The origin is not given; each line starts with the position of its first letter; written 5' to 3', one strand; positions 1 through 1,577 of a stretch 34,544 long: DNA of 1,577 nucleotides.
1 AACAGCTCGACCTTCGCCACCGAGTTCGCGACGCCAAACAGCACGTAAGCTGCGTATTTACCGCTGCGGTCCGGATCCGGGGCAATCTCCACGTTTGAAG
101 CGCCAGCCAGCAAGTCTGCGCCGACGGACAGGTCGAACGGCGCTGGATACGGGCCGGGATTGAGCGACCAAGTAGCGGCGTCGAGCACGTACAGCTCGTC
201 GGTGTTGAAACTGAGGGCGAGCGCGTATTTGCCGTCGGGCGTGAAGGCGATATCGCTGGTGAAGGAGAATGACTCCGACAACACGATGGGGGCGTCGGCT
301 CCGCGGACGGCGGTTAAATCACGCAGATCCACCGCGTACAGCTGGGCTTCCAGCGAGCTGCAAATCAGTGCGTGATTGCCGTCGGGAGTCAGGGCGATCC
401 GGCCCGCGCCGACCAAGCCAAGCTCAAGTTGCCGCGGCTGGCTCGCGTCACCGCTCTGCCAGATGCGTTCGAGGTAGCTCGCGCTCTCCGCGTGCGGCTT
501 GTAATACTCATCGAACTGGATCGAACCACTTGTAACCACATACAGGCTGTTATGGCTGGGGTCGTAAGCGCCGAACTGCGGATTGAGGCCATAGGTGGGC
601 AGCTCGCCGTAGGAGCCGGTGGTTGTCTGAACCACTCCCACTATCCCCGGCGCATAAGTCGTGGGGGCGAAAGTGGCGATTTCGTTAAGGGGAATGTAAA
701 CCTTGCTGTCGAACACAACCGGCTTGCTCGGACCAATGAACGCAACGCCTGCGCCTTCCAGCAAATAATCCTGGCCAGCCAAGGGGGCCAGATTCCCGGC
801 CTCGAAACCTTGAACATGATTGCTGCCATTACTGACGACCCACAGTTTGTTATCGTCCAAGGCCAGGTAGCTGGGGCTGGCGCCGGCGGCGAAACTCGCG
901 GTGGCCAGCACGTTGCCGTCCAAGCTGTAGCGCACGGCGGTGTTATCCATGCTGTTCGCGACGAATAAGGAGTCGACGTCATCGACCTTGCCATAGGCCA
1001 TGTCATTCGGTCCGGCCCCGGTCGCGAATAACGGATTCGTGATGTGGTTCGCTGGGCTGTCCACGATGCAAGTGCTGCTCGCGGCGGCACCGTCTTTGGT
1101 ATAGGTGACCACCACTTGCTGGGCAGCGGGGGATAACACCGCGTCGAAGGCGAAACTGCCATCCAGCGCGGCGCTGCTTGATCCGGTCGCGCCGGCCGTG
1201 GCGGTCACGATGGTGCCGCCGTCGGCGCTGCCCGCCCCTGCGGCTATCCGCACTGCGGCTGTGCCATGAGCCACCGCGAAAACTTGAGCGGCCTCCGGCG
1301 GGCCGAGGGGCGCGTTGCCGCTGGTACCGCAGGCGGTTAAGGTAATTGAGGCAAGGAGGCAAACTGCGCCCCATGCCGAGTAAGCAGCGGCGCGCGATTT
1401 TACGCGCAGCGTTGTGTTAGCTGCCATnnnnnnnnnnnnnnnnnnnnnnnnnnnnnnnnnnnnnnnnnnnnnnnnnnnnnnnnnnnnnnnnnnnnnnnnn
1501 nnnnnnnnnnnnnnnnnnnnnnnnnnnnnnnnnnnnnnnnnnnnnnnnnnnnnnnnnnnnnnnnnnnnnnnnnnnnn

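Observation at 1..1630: Cobalamin riboswitch controlling a beta-propeller surface lipoprotein (candidate B12-capture protein)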

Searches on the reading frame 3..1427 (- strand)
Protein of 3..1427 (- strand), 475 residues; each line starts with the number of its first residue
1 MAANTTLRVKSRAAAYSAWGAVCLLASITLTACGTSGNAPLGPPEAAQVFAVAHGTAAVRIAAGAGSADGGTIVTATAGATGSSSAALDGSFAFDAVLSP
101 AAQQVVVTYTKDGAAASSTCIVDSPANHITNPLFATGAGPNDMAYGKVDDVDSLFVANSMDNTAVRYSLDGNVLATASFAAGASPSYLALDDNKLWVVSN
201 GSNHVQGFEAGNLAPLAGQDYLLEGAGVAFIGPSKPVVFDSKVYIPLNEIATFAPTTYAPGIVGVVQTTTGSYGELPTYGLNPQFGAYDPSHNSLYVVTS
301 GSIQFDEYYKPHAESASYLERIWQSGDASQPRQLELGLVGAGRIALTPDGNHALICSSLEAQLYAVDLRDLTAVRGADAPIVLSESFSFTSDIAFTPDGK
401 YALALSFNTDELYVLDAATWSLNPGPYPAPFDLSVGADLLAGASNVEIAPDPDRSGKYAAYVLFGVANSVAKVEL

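Call 7: search_protein_families(library=pfam, proteins=[window:3-1427:-], max_evalue=1)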
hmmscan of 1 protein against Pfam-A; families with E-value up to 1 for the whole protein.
window:3-1427:- (475 aa): 0 families

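Call 8: search_protein_families(library=ncbifam, proteins=[window:3-1427:-], max_evalue=1)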
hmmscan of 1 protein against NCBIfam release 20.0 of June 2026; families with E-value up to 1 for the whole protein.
window:3-1427:- (475 aa): 3 families
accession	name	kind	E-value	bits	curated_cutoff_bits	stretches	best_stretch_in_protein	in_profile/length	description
NF011835.0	PRK15307.1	equivalog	0.01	15.4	259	1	70-139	93-164/201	major fimbrial protein StkA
TIGR03249.1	KdgD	equivalog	0.047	12.8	373.95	1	30-122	47-138/299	5-dehydro-4-deoxyglucarate dehydratase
NF047847.2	SS_mature_LptM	equivalog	0.49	10.5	27.7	0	19-37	7-24/31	LPS translocon maturation chaperone LptM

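Call 9: search_solved_structures(query=window:3-1427:-, max_evalue=1)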
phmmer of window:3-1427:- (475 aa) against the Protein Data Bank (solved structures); distinct sequences matched with E-value up to 1: 8.
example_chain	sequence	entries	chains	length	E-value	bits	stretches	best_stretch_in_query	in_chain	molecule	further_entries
9m58_A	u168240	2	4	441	0.00027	23.2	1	344-421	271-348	Superoxide dismutase (SodC), Cu-Zn family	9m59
3scy_A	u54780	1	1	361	0.079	15.1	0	339-419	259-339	Hypothetical bacterial 6-phosphogluconolactonase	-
8tob_GB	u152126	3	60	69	0.71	11.9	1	68-121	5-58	Fimbrial protein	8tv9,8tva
4q1u_A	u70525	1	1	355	0.79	11.8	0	382-426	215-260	Serum paraoxonase/arylesterase 1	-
4hhq_A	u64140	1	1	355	0.89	11.6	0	382-425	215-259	SERUM PARAOXONASE BY DIRECTED EVOLUTION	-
1v04_A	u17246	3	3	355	0.93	11.6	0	382-425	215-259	SERUM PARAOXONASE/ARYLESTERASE 1 | serum paraoxonase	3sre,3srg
9r0q_A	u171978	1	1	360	0.94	11.5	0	382-425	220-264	Serum paraoxonase/arylesterase 1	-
4hho_A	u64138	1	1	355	0.94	11.5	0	382-425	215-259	SERUM PARAOXONASE BY DIRECTED EVOLUTION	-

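Call 10: find_homologous_proteins(query=window:3-1427:-, max_evalue=0.001)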
Query window:3-1427:- (475 aa): 23 proteins with E <= 0.001 among 8000 candidates.
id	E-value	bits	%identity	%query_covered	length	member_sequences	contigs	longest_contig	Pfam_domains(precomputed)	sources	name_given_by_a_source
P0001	2.5e-176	605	61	100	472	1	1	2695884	-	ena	-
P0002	7.0e-170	584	60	100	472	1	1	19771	-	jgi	jgi:hypothetical protein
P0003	1.2e-144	501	55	100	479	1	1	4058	-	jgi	jgi:hypothetical protein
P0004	7.1e-125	436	52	91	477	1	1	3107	-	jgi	jgi:hypothetical protein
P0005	3.8e-122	427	50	93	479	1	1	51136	-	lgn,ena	-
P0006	5.4e-111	390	46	96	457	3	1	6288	-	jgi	jgi:DNA-binding beta-propeller fold protein YncE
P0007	3.7e-98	348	45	95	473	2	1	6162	-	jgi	-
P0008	5.2e-96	340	42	96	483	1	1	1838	-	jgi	-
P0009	1.1e-94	336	45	96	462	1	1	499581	-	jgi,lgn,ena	-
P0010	1.9e-94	335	44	95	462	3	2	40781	-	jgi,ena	-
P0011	6.7e-93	330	43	94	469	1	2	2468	-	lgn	-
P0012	6.6e-91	324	43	95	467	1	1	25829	-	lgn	-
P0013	7.9e-90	320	49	73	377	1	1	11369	-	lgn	-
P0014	9.0e-89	317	43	96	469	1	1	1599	-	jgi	jgi:DNA-binding beta-propeller fold protein YncE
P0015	1.3e-87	313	44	96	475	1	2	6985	-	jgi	-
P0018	1.0e-84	303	42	93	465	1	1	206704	-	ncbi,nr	ncbi:hypothetical protein IT575_10875 [bacterium]|nr:hypothetical protein [bacterium]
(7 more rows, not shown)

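Call 11: find_encoding_contigs(protein=P0001, flank=10000, max_places=2)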
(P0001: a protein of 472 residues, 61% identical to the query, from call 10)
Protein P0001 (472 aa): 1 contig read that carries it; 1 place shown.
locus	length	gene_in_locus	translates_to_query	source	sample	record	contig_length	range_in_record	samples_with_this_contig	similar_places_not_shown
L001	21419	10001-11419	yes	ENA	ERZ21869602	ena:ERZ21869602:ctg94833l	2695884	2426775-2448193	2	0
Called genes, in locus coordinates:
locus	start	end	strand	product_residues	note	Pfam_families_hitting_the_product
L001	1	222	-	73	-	PF13098:Thioredoxin_2 (weak)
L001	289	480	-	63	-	-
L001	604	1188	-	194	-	PF00578:AhpC-TSA, PF08534:Redoxin, PF00085:Thioredoxin, PF13098:Thioredoxin_2, PF13905:Thioredoxin_8 (weak)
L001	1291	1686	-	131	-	PF04972:BON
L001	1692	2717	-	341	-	PF00899:ThiF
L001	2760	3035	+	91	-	PF04226:Transgly_assoc (weak)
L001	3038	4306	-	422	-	-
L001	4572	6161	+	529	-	PF00171:Aldedh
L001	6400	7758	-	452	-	PF02844:GARS_N, PF01071:GARS_A, PF02222:ATP-grasp (faint), PF02843:GARS_C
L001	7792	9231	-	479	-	PF00772:DnaB, PF06745:ATPase (faint), PF03796:DnaB_C, PF13481:AAA_25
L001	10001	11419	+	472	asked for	-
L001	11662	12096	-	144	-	-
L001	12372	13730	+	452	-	PF02163:Peptidase_M50, PF00595:PDZ (faint), PF13180:PDZ_2, PF14685:PDZ_Tricorn (faint), PF17820:PDZ_6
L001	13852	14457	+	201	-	PF14358:DUF4405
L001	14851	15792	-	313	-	-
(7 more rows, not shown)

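Call 12: find_encoding_contigs(protein=P0002, flank=10000, max_places=2)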
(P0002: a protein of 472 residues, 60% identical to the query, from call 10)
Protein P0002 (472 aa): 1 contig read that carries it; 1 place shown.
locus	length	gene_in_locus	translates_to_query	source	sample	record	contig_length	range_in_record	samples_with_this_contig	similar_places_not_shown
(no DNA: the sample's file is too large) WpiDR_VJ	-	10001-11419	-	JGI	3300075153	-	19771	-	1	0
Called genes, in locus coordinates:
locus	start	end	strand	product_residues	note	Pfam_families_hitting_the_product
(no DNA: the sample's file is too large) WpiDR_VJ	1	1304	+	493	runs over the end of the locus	-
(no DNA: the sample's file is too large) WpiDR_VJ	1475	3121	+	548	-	PF00171:Aldedh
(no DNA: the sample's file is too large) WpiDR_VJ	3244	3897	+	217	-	-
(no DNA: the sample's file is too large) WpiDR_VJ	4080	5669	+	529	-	PF00171:Aldedh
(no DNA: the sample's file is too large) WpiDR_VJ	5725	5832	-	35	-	-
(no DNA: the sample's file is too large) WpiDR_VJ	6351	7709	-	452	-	PF02844:GARS_N, PF01071:GARS_A, PF02843:GARS_C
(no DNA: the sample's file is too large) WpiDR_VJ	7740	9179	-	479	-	PF00772:DnaB, PF06745:ATPase (faint), PF03796:DnaB_C, PF13481:AAA_25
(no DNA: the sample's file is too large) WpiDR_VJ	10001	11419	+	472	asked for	-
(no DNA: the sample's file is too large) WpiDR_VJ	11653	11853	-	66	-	?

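Call 13: find_encoding_contigs(protein=P0005, flank=10000, max_places=2)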
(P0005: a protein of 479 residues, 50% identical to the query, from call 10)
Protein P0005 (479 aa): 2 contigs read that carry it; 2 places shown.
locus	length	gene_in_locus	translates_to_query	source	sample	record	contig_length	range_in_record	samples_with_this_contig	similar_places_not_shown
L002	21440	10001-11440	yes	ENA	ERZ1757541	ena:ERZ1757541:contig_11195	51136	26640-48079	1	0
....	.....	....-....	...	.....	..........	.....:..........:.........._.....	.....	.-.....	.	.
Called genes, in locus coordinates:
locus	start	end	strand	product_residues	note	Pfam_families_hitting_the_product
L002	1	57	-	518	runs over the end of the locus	-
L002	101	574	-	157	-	PF05163:DinB (weak)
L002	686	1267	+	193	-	PF13521:AAA_28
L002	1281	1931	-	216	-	PF01281:Ribosomal_L9_N, PF03948:Ribosomal_L9_C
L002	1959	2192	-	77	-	PF01084:Ribosomal_S18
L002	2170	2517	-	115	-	PF01250:Ribosomal_S6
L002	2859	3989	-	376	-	-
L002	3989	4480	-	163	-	PF00160:Pro_isomerase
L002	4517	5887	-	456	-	PF06689:zf-C4_ClpX, PF05496:RuvB_N (faint), PF13191:AAA_16 (weak), PF07724:AAA_2, PF13401:AAA_22 (weak), PF00004:AAA, PF10431:ClpB_D2-small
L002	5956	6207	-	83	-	-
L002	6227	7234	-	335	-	PF00034:Cytochrom_C (faint), PF13442:Cytochrome_CBB3 (faint)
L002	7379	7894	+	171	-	PF00324:AA_permease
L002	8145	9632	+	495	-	PF00324:AA_permease, PF13520:AA_permease_2 (weak), PF03522:SLC12 (faint)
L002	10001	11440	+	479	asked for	-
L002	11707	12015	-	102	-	PF00076:RRM_1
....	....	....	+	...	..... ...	-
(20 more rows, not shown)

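Call 14: find_encoding_contigs(protein=P0009, flank=10000, max_places=2)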
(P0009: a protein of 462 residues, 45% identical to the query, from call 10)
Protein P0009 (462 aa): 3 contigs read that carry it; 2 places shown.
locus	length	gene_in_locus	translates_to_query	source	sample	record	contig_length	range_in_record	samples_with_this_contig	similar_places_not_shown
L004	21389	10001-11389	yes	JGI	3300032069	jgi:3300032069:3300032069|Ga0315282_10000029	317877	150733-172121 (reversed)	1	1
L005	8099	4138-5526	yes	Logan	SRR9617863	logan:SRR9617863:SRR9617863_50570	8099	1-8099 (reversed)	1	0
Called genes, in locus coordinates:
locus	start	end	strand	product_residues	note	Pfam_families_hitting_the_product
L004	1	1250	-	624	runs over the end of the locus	PF06835:LptC (faint), PF03968:LptD_N (faint), PF13100:OstA_2 (faint)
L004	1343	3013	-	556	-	PF02463:SMC_N, PF13476:AAA_23, PF13304:AAA_21 (weak)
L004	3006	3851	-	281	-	PF01513:NAD_kinase, PF20143:NAD_kinase_C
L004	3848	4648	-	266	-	PF01728:FtsJ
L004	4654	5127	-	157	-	PF02681:DUF212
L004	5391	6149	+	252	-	PF00005:ABC_tran, PF13304:AAA_21 (weak)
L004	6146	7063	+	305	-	PF01497:Peripla_BP_2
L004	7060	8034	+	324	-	PF01032:FecCD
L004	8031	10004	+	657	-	PF07715:Plug, PF00593:TonB_dep_Rec_b-barrel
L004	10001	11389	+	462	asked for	-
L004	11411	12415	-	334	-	-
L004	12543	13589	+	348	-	PF08541:ACP_syn_III_C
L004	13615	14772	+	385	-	PF00108:Thiolase_N, PF22691:Thiolase_C_1, PF02803:Thiolase_C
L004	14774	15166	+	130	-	PF01796:OB_ChsH2_C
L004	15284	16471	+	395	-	PF00149:Metallophos (weak)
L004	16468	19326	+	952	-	PF02463:SMC_N (weak)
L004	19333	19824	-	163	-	PF21139:BT_MCC_alpha (weak), PF00364:Biotin_lipoyl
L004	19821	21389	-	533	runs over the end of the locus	PF00289:Biotin_carb_N, PF02222:ATP-grasp (weak), PF02786:CPSase_L_D2, PF07478:Dala_Dala_lig_C, PF02785:Biotin_carb_C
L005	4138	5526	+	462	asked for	-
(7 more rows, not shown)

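Call 15: find_encoding_contigs(protein=P0018, flank=10000, max_places=2)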
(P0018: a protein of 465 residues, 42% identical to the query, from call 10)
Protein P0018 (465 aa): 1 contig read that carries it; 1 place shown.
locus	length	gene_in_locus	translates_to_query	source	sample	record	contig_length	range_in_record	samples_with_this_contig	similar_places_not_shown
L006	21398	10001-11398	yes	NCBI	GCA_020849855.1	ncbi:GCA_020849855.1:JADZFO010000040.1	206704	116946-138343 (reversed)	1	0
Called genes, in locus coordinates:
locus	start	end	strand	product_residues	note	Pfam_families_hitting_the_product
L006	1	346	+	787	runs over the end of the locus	PF02872:5_nucleotid_C, PF12690:BsuPI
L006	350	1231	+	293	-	PF10997:Amj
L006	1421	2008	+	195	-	-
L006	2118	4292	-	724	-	PF13183:Fer4_8 (faint), PF13187:Fer4_9 (weak), PF13237:Fer4_10 (faint), PF02754:CCG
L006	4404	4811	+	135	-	PF05014:Nuc_deoxyrib_tr (weak)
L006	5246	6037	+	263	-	PF00005:ABC_tran, PF13304:AAA_21 (faint)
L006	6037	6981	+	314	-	PF01497:Peripla_BP_2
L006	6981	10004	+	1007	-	PF01032:FecCD, PF07715:Plug, PF00593:TonB_dep_Rec_b-barrel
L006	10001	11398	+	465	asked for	-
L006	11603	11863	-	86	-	-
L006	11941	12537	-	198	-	PF09411:PagL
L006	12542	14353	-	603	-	PF00009:GTP_EFTU, PF03144:GTP_EFTU_D2, PF22042:EF-G_D2 (weak), PF14492:EFG_III (weak), PF00679:EFG_C, PF06421:LepA_C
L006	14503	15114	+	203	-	PF02482:Ribosomal_S30AE, PF16321:Ribosom_S30AE_C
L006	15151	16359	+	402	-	PF13240:Zn_Ribbon_1 (weak), PF14559:TPR_19 (faint), PF13428:TPR_14 (faint), PF23914:TPR_CcmH_CycH (faint), PF13424:TPR_12 (faint), PF00515:TPR_1 (faint), PF07719:TPR_2 (faint), PF13432:TPR_16 (weak), +1 more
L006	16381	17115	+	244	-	PF02348:CTP_transf_3, PF12804:NTP_transf_3 (weak)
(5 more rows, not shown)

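Call 16: find_encoding_contigs(protein=P0010, flank=10000, max_places=2)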
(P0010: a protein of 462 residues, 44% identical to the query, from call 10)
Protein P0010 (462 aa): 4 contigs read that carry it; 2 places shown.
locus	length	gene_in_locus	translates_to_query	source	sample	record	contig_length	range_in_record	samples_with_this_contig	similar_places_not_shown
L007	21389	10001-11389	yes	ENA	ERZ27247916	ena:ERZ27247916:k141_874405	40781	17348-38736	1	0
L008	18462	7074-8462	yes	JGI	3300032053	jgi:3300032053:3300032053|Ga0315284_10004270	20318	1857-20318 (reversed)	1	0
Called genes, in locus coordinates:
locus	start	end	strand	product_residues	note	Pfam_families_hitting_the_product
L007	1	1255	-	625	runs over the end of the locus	PF06835:LptC (faint), PF03968:LptD_N (faint), PF13100:OstA_2 (faint)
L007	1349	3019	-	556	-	PF02463:SMC_N, PF13476:AAA_23, PF13304:AAA_21 (faint)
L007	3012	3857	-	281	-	PF01513:NAD_kinase, PF20143:NAD_kinase_C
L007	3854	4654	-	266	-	PF01728:FtsJ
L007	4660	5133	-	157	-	PF02681:DUF212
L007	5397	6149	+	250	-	PF00005:ABC_tran, PF13304:AAA_21 (weak)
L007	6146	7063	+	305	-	PF01497:Peripla_BP_2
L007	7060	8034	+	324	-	PF01032:FecCD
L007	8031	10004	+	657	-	PF07715:Plug, PF00593:TonB_dep_Rec_b-barrel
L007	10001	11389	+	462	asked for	-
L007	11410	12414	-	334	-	-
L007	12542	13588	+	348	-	PF01154:HMG_CoA_synt_N (weak), PF08541:ACP_syn_III_C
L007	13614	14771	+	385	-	PF00108:Thiolase_N, PF22691:Thiolase_C_1, PF02803:Thiolase_C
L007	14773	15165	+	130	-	PF01796:OB_ChsH2_C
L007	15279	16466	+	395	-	PF00149:Metallophos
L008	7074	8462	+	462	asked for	-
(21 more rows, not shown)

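Call 21: search_solved_structures(query=A1, max_evalue=10)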
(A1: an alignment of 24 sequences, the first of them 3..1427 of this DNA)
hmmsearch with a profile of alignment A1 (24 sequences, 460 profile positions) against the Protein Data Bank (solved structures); distinct sequences matched with E-value up to 10: 15.
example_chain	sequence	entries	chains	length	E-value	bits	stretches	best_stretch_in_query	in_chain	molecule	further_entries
9m58_A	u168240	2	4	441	5.1e-05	25.4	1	376-406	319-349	Superoxide dismutase (SodC), Cu-Zn family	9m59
2z2p_A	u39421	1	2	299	0.016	17.2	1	146-191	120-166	Virginiamycin B lyase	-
6igb_A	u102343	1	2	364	0.018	17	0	321-399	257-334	Periplasmic gluconolactonase, PpgL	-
4zcn_A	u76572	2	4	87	0.025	16.6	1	135-195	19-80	nvPizza2-S16S58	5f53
4qrj_A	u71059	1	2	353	0.032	16.2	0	377-396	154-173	putative 6-phosphogluconolactonase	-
5i1y_A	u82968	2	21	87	0.049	15.6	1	135-195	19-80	nvPizz2a-H16S58 | nvPizza2-H16S58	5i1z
3scy_A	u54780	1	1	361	0.057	15.4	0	377-398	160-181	Hypothetical bacterial 6-phosphogluconolactonase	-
5gna_B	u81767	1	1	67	0.063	15.2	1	134-174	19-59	Flagellar hook-associated protein 2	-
2z2n_A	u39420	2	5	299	0.069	15.1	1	146-192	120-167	virginiamycin B lyase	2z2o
3fgb_A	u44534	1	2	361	0.11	14.5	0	377-397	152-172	uncharacterized protein Q89ZH8_BACTN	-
3ww7_A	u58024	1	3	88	0.3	13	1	123-193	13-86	Pizza2 protein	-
6tqu_A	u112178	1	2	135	0.49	12.3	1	34-88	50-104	Motile sperm domain-containing protein 2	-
6tqs_A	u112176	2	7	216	1.2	11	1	35-88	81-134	Motile sperm domain-containing protein 2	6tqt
1wic_A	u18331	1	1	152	1.5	10.7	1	35-87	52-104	Hypothetical Protein RIKEN cDNA 6030424E15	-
4wjv_A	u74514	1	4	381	2.6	9.9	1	364-392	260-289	Ribosome assembly protein 4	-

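Call 22: find_related_loci(query=A1, collection=genome_contigs, flank=10000)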
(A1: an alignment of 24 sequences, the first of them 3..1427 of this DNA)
Query A1 (475 aa) in genome_contigs; peptide patterns used: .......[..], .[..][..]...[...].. (x = any residue, [..] = any of these).
117 stretches matched a pattern; 13 encode a relative of the query (tblastn E <= 1e-3); 13 distinct loci.
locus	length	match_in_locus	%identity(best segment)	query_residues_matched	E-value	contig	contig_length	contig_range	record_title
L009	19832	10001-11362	44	28-475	1e-105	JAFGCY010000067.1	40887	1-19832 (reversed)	MAG: bacterium isolate Zod_Metabat.1143 k87_7433879, whole genome shotgun sequence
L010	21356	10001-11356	43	33-474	1e-99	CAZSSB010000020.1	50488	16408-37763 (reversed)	MAG TPA_asm: uncultured Planctomycetales bacterium isolate binchicken_co334_328 genome assembly, contig: NODE_991_length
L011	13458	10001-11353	42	22-475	1e-93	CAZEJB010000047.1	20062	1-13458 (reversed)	MAG TPA_asm: uncultured Planctomycetales bacterium isolate binchicken_co199_143 genome assembly, contig: NODE_2012_lengt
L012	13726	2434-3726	39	47-475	1e-78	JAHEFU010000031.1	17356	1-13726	MAG: Planctomycetales bacterium isolate Ww346 NODE_6377_length_17356_cov_2.639687, whole genome shotgun sequence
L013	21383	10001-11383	37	6-475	1e-77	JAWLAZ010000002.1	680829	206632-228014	MAG: bacterium isolate AC1.30 AC1.30.fa-2, whole genome shotgun sequence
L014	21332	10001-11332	42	33-475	3e-91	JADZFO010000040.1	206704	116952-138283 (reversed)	MAG: bacterium isolate SJ870 c_000000978987, whole genome shotgun sequence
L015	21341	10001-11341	39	23-475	2e-77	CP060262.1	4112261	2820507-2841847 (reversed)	MAG: Planctomycetales bacterium isolate HK-STAS-UBP7_A-1 chromosome, complete genome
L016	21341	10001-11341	39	23-475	2e-77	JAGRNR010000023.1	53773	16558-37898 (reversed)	MAG: bacterium isolate UBP7 HKST-UBA01 NODE_23_length_53773_cov_18.133623, whole genome shotgun sequence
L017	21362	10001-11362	37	21-475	4e-72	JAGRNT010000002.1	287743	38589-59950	MAG: bacterium isolate UBP7 HKST-UBA03 NODE_2_length_287743_cov_6.573081, whole genome shotgun sequence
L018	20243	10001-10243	36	134-209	5e-5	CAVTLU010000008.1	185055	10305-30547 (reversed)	MAG: uncultured Acidobacteriaceae bacterium isolate MFD06714.bin.2.102 genome assembly, contig: contig_20208, whole geno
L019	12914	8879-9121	33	134-209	6e-5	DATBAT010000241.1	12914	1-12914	MAG TPA_asm: Terriglobales bacterium isolate SMAG_U5739 k141_1440847, whole genome shotgun sequence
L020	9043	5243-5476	37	124-206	9e-5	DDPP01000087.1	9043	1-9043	MAG TPA_asm: Micrococcales bacterium UBA2465 UBA2465_contig_17125, whole genome shotgun sequence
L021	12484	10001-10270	28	322-419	1e-4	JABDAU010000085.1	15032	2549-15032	MAG: Bacteroidetes bacterium isolate BWOrgHeat_Nextera53_MAG2 3300020668.a:Ga0206937_10238, whole genome shotgun sequenc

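Call 28: predict_structure(alignment_id=A1)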
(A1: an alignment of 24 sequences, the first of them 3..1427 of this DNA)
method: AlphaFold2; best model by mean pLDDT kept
length: 475 residues; sequences in the alignment: 24
mean_pLDDT: 91.4   pTM: 0.86
mean pLDDT of the five models: 91.4, 91.3, 90.5, 90.0, 88.4
residues with pLDDT >= 90: 395; 70-90: 42; 50-70: 22; < 50: 16
segments of 3 or more residues with pLDDT < 50: 1-5, 32-38
pLDDT, mean of each block of 10 residues (from residue 1): 47 60 70 46 80 95 96 97 97 96 96 95 95 96 96 98 98 98 97 96 97 97 91 95 96 93 95 94 95 94 93 97 77 96 96 97 96 96 94 96 96 96 94 83 96 94 97 97
secondary structure, 60 per line:
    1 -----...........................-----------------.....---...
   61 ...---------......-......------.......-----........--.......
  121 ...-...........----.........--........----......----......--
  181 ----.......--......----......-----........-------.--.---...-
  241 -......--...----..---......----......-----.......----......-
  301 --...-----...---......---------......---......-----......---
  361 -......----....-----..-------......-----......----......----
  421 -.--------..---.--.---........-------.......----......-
elements in order: H6-32 E50-54 E58-63 E73-78 E80-85 E92-98 E104-111 E114-123 H125-128 E129-135 E140-148 E151-158 E163-168 E173-178 E185-191 E194-199 E204-209 E215-222 E237-239 E242-247 E250-252 E262-267 E272-277 E283-289 E294-299 E303-305 E311-313 E317-322 E332-337 E341-346 E352-357 E362-367 E372-375 E390-395 E401-406 E411-416 E443-450 E458-464 E469-474
